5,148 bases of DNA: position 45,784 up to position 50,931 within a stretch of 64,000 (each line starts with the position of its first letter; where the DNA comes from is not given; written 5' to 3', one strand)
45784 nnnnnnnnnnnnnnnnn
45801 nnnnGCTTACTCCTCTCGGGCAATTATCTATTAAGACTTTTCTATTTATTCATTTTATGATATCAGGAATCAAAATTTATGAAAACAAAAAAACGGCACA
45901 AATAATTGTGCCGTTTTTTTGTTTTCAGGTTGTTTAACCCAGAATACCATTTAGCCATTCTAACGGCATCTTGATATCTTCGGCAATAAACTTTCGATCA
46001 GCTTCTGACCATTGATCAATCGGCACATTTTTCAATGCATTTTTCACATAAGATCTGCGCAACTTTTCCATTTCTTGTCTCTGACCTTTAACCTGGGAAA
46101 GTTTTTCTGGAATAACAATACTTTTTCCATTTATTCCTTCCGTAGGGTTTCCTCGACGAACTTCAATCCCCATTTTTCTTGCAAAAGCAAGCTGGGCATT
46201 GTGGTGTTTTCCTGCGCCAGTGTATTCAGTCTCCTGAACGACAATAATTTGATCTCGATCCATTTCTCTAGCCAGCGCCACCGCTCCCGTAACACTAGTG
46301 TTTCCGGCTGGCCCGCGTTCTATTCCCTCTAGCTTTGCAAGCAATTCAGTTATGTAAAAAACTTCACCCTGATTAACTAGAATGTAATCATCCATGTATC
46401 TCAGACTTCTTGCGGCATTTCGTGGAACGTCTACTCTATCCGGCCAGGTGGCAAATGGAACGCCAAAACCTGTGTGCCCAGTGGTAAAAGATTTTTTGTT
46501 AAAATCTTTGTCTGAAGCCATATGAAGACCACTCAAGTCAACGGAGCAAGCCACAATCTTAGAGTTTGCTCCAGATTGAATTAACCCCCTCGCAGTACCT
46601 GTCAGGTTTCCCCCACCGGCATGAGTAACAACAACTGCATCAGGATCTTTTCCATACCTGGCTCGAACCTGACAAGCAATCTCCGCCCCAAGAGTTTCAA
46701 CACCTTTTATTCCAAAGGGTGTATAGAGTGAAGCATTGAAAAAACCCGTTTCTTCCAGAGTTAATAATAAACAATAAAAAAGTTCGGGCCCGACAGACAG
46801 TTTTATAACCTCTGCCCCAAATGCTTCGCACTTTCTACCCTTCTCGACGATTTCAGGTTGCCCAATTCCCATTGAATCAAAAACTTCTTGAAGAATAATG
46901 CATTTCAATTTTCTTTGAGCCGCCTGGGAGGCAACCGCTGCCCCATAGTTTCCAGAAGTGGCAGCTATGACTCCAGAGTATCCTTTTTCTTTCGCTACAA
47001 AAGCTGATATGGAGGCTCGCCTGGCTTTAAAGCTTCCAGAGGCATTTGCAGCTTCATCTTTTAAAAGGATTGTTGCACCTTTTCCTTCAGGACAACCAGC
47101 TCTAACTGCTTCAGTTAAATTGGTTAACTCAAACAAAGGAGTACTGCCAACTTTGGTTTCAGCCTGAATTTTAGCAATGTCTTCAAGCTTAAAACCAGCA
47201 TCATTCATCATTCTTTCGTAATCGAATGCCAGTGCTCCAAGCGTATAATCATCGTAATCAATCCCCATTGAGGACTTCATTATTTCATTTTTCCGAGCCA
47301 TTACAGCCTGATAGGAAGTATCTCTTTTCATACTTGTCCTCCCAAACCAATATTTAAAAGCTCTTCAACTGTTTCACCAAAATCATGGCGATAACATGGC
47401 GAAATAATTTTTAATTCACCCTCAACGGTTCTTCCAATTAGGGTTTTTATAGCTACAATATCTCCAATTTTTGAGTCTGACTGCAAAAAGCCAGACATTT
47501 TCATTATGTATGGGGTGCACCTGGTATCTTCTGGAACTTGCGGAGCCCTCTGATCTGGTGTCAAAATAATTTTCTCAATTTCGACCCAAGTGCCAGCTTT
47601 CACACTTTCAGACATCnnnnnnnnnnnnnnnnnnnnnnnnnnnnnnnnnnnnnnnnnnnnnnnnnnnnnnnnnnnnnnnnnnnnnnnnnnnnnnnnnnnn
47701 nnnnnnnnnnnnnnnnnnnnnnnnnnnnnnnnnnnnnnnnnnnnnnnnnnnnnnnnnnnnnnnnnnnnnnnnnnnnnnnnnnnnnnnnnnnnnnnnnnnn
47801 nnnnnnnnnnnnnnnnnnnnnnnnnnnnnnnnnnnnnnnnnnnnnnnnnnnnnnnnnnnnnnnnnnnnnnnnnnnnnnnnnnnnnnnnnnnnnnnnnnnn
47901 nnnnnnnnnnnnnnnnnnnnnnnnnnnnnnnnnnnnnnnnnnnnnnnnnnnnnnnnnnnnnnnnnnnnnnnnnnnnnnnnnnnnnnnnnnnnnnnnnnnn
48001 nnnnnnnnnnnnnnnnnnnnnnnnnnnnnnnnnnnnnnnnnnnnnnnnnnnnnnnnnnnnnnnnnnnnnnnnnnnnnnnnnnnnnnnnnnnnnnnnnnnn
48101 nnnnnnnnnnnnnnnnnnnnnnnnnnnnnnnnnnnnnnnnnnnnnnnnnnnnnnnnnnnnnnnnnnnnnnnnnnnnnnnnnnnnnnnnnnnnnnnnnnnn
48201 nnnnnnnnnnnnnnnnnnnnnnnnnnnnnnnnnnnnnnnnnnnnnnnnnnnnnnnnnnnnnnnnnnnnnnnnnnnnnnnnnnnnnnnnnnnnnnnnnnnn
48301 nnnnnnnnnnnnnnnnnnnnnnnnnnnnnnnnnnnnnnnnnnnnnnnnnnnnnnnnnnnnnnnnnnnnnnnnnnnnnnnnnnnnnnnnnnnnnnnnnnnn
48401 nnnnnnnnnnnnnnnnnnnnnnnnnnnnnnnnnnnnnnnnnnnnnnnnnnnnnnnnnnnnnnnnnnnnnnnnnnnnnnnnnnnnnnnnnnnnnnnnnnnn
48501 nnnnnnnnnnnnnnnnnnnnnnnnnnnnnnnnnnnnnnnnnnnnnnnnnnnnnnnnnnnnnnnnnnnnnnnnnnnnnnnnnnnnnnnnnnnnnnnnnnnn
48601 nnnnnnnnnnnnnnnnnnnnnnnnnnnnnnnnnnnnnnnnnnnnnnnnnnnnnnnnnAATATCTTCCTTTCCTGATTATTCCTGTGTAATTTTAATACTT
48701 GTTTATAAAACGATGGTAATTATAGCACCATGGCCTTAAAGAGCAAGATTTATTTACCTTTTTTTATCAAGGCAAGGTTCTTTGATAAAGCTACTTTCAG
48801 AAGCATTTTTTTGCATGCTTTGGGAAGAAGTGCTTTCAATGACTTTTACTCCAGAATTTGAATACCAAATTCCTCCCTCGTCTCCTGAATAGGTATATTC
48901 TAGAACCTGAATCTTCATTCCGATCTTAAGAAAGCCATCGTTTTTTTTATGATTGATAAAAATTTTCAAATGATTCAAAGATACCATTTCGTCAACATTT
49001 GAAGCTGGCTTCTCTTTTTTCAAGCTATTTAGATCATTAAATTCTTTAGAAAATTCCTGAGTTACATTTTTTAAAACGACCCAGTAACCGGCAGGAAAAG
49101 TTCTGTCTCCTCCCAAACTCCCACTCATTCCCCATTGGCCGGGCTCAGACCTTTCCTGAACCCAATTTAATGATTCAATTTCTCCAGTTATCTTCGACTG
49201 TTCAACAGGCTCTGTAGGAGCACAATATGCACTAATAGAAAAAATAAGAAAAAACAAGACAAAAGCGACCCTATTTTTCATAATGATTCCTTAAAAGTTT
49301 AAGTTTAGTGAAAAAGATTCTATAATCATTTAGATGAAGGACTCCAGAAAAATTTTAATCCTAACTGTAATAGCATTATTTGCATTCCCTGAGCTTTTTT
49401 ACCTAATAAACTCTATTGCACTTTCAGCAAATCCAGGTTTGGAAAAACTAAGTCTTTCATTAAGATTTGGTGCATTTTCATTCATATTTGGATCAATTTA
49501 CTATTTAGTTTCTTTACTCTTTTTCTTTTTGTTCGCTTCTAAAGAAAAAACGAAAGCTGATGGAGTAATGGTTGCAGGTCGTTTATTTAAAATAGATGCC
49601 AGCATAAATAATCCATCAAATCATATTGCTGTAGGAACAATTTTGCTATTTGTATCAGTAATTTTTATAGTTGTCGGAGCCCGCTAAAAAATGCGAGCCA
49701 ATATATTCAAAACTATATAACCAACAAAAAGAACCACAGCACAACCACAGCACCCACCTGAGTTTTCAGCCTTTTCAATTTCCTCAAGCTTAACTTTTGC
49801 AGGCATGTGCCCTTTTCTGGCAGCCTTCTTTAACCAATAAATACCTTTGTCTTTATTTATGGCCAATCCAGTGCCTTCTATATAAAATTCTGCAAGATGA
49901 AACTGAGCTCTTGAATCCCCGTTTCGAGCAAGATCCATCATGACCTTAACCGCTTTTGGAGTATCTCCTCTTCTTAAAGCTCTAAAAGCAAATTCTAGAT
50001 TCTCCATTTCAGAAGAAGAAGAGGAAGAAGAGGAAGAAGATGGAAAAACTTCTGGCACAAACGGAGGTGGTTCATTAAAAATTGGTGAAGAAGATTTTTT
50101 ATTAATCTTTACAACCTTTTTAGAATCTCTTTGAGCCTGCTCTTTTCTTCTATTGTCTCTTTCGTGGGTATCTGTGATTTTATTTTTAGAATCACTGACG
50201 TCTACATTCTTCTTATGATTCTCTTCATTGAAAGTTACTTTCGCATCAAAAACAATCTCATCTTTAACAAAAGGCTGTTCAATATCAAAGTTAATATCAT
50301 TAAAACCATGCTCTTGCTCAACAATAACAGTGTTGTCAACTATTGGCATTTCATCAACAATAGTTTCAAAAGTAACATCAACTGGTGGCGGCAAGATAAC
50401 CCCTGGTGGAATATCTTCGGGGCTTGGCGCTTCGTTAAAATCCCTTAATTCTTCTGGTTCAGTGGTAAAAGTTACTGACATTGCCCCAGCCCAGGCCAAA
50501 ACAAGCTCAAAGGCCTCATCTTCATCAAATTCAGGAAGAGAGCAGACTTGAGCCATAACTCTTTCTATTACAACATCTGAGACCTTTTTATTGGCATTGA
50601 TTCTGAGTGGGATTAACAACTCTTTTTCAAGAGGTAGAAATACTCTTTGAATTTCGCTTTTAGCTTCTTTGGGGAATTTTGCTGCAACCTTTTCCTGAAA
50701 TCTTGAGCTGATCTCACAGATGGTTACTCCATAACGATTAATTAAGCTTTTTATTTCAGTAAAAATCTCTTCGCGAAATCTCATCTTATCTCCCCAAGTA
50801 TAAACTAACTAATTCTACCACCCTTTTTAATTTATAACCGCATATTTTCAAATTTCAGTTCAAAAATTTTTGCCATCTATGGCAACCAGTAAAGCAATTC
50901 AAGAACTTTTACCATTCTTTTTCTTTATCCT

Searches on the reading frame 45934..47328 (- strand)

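Call 60: search_protein_families(library=pfam, proteins=[window:45934-47328:-], max_evalue=0.00001)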
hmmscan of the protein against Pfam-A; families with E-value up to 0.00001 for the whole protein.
window:45934-47328:- (464 aa): 1 family
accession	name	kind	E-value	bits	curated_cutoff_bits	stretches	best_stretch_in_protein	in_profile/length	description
PF00291.31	PALP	-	8.7e-44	150.5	35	1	59-364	4-291/295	Pyridoxal-phosphate dependent enzyme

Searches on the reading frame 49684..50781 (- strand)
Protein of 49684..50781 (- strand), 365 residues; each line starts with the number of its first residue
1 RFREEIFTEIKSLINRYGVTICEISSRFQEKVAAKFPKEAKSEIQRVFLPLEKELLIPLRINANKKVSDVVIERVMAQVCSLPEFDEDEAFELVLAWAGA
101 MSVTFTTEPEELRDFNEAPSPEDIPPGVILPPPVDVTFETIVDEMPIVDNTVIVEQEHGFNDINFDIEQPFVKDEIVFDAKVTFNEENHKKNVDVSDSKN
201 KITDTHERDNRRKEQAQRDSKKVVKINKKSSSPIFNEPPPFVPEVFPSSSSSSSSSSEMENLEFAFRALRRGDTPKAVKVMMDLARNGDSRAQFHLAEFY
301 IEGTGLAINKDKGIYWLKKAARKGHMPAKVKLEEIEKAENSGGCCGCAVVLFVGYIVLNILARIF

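Call 58: search_protein_families(library=pfam, proteins=[window:49684-50781:-], max_evalue=0.001)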
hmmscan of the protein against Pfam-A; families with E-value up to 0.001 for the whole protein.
window:49684-50781:- (365 aa): 1 family
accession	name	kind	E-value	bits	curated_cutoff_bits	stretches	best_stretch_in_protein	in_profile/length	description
PF08238.18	Sel1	-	1.4e-07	32.3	30.7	1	291-325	2-36/36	Sel1 repeat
